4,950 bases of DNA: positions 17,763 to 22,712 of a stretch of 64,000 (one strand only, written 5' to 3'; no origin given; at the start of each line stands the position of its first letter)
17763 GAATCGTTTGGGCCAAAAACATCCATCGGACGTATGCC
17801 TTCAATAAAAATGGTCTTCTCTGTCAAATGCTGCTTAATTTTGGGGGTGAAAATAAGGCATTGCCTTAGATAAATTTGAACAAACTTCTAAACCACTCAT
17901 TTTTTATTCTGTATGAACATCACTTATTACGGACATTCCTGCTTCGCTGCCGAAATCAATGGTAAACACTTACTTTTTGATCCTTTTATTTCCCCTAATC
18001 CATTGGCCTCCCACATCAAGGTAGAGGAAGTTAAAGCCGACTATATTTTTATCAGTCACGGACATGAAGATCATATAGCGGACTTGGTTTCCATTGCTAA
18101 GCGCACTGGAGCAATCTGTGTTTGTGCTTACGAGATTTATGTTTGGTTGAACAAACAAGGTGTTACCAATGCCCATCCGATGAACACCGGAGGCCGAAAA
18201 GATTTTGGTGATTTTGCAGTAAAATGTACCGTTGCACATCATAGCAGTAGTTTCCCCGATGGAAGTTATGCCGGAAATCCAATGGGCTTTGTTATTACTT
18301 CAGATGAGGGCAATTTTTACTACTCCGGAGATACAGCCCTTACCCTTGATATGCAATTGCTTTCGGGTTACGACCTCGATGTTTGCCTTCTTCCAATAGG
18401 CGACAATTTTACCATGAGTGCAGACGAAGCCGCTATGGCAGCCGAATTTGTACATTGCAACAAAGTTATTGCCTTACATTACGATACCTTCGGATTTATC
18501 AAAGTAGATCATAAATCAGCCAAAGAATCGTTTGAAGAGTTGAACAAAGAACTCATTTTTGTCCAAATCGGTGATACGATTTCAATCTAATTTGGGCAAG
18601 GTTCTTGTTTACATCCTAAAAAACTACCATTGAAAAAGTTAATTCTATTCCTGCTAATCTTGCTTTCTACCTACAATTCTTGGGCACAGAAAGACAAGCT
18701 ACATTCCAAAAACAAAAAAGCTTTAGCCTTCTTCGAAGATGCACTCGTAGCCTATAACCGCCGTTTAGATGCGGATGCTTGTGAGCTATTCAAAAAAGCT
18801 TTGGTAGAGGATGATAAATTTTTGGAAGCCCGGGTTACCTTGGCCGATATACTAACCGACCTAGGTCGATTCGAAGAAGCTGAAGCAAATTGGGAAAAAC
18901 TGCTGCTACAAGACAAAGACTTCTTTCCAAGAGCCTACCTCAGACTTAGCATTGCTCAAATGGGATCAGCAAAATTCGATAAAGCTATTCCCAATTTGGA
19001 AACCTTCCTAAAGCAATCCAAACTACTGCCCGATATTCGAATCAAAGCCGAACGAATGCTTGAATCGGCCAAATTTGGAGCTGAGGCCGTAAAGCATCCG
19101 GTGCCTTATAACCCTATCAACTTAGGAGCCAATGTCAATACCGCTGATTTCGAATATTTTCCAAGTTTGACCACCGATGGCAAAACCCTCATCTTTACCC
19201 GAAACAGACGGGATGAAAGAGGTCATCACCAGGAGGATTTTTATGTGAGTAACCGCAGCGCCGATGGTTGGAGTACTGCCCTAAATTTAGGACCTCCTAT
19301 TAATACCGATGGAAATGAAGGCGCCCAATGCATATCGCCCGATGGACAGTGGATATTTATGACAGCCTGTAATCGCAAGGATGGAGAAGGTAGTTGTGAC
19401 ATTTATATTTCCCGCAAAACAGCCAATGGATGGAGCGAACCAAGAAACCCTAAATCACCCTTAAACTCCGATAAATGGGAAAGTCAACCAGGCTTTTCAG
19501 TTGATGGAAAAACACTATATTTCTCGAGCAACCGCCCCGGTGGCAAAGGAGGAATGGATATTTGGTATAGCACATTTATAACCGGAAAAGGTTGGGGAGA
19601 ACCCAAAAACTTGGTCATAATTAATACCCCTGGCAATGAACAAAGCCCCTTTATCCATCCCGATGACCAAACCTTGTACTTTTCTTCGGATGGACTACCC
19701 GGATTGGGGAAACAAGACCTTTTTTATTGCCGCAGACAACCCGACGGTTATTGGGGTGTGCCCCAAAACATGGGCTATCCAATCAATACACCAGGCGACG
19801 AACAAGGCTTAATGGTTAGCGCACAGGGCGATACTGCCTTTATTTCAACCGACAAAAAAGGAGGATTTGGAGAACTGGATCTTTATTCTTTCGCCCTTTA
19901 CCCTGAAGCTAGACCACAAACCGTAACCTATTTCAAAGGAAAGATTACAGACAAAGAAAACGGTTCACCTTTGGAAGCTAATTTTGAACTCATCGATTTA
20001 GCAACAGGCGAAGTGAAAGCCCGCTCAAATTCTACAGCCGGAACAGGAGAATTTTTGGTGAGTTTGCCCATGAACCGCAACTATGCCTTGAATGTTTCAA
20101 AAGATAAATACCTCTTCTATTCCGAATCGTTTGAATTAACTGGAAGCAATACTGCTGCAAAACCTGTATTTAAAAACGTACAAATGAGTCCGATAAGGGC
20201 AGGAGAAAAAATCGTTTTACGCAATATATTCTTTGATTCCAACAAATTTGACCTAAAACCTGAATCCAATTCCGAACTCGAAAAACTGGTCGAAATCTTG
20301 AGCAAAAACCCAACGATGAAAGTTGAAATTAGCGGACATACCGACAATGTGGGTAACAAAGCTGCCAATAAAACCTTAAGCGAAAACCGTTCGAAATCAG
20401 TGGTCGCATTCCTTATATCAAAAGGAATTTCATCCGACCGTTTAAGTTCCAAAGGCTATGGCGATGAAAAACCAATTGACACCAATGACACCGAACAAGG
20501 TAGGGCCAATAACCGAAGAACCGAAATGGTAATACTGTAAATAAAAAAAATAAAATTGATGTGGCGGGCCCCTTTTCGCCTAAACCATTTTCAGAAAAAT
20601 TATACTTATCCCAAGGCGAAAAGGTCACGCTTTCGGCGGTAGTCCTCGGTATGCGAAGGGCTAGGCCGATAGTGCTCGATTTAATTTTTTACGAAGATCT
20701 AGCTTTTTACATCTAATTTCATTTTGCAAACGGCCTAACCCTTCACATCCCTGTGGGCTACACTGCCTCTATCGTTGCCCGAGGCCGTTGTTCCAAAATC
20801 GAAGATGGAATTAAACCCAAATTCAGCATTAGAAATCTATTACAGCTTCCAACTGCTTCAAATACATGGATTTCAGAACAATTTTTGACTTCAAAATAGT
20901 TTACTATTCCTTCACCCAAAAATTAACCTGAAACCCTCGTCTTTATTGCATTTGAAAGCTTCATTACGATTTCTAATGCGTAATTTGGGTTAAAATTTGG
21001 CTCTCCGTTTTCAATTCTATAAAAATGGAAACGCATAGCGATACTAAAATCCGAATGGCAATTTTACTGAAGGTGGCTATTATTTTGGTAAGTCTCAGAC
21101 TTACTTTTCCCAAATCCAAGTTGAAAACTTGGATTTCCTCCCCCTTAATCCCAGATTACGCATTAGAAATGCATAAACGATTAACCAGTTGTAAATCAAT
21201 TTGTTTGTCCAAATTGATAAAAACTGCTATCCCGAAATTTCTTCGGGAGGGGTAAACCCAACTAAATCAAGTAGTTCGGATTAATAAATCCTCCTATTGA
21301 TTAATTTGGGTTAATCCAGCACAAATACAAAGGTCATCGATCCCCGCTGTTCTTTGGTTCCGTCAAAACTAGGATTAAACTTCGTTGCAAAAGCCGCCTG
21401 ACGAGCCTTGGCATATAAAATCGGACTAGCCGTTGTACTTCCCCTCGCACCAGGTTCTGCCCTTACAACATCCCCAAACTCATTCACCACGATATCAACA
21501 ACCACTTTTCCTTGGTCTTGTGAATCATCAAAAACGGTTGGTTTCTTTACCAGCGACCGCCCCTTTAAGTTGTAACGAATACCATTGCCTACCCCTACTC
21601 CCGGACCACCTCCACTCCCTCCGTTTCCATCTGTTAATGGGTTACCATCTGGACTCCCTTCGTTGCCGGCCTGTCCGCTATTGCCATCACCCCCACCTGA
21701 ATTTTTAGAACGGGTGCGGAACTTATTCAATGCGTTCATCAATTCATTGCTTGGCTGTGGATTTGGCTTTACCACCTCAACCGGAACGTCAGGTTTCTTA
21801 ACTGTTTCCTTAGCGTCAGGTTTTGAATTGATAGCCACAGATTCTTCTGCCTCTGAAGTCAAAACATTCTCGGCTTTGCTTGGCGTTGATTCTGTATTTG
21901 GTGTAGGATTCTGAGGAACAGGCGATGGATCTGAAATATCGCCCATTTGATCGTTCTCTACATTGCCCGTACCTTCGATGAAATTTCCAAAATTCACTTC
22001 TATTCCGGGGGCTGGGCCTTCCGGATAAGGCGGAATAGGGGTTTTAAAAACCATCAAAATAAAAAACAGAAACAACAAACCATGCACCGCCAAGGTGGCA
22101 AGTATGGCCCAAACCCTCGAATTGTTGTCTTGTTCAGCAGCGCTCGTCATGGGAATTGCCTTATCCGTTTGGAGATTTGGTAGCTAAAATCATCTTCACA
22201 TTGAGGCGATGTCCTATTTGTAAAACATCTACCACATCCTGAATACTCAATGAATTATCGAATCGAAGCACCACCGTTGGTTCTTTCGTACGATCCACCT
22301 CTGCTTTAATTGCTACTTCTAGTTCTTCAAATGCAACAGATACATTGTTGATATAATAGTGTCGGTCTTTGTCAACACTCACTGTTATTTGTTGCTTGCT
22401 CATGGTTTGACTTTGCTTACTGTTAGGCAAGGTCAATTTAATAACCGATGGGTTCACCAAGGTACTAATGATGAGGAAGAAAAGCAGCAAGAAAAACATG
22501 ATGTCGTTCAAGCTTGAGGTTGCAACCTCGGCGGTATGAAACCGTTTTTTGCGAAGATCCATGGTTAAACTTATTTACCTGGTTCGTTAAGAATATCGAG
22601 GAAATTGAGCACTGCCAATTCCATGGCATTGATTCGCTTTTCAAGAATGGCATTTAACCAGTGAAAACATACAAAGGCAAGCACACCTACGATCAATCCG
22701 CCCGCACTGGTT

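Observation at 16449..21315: A 161-bp MITE-like element with imperfect 8-bp TIRs and copy-specific 5-bp target-site duplications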

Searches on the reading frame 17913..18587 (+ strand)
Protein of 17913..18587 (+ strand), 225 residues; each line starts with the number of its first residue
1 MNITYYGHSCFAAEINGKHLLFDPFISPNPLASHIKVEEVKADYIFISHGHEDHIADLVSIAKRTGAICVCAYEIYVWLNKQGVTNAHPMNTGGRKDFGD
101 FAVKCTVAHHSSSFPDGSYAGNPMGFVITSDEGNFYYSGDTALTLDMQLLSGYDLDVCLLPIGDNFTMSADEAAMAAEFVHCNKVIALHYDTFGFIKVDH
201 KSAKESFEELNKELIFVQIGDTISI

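Call 40: find_encoding_contigs(protein=window:17913-18587:+, flank=6000, max_places=8)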
Protein window:17913-18587:+ (225 aa): 2 contigs read that carry it; 2 places shown.
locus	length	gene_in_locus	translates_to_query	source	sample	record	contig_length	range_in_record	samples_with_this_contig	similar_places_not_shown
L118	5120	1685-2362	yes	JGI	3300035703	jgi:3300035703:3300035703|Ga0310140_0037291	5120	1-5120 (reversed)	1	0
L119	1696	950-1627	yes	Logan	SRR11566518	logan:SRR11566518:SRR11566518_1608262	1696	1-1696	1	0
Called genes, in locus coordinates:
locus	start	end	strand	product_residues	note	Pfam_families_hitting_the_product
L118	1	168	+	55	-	?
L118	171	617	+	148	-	-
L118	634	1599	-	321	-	PF00270:DEAD (faint), PF02562:PhoH, PF13604:AAA_30 (weak), PF13245:AAA_19 (weak)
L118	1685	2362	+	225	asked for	PF00753:Lactamase_B, PF13483:Lactamase_B_3, PF12706:Lactamase_B_2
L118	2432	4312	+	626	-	PF14559:TPR_19 (weak), PF07676:PD40, PF00691:OmpA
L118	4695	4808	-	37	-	-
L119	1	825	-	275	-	?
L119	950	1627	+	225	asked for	PF00753:Lactamase_B, PF13483:Lactamase_B_3, PF12706:Lactamase_B_2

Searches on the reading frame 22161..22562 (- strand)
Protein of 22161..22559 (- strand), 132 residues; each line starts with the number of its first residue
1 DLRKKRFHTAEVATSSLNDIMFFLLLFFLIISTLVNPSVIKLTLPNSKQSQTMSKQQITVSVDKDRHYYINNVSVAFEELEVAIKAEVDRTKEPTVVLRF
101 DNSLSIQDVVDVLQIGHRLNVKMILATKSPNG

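Call 43: find_encoding_contigs(protein=window:22161-22559:-, flank=4000, max_places=8)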
Protein window:22161-22559:- (132 aa): no gene with exactly this product is on record in the collection.

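Call 45: find_encoding_contigs(protein=window:22164-22562:-, flank=4000, max_places=8)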
Protein window:22164-22562:- (133 aa): 20 contigs read that carry it; 8 places shown.
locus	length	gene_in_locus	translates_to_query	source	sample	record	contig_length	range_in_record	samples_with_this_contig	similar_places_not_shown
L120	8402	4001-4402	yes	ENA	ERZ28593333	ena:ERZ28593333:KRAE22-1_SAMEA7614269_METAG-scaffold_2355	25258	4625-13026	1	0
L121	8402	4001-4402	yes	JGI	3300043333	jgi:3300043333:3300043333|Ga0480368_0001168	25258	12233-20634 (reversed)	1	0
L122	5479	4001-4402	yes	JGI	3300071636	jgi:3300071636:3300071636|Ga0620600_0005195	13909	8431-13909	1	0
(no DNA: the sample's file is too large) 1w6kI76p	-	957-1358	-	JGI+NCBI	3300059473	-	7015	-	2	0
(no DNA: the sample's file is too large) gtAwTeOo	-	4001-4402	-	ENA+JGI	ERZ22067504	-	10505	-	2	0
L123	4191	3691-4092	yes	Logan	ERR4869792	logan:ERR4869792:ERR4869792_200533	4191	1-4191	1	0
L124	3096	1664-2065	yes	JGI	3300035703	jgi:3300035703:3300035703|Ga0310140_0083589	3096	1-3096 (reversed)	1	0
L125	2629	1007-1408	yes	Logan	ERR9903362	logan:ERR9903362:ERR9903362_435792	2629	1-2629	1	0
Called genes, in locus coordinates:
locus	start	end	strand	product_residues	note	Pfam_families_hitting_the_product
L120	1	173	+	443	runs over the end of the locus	PF07969:Amidohydro_3 (faint), PF01979:Amidohydro_1, PF12890:DHOase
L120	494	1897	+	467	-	PF03062:MBOAT, PF13813:MBOAT_2 (weak)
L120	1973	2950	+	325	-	-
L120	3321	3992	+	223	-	PF01618:MotA_ExbB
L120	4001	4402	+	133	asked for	PF02472:ExbD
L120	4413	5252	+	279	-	-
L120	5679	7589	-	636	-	PF07676:PD40, PF00691:OmpA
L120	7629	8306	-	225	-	PF00753:Lactamase_B, PF13483:Lactamase_B_3, PF12706:Lactamase_B_2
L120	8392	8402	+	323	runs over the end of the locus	PF00270:DEAD (faint), PF02562:PhoH, PF13604:AAA_30 (weak), PF13245:AAA_19 (weak)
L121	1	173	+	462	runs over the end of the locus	PF01979:Amidohydro_1, PF07969:Amidohydro_3 (faint), PF12890:DHOase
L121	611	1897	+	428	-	PF03062:MBOAT, PF13813:MBOAT_2 (weak)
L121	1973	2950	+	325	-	-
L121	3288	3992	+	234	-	PF01618:MotA_ExbB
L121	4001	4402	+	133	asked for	PF02472:ExbD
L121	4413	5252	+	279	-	-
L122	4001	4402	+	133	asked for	PF02472:ExbD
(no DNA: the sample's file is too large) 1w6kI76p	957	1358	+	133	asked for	PF02472:ExbD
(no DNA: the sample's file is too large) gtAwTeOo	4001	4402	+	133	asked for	PF02472:ExbD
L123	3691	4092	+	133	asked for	PF02472:ExbD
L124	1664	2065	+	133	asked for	PF02472:ExbD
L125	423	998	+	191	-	PF01618:MotA_ExbB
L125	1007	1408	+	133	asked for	PF02472:ExbD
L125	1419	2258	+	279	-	-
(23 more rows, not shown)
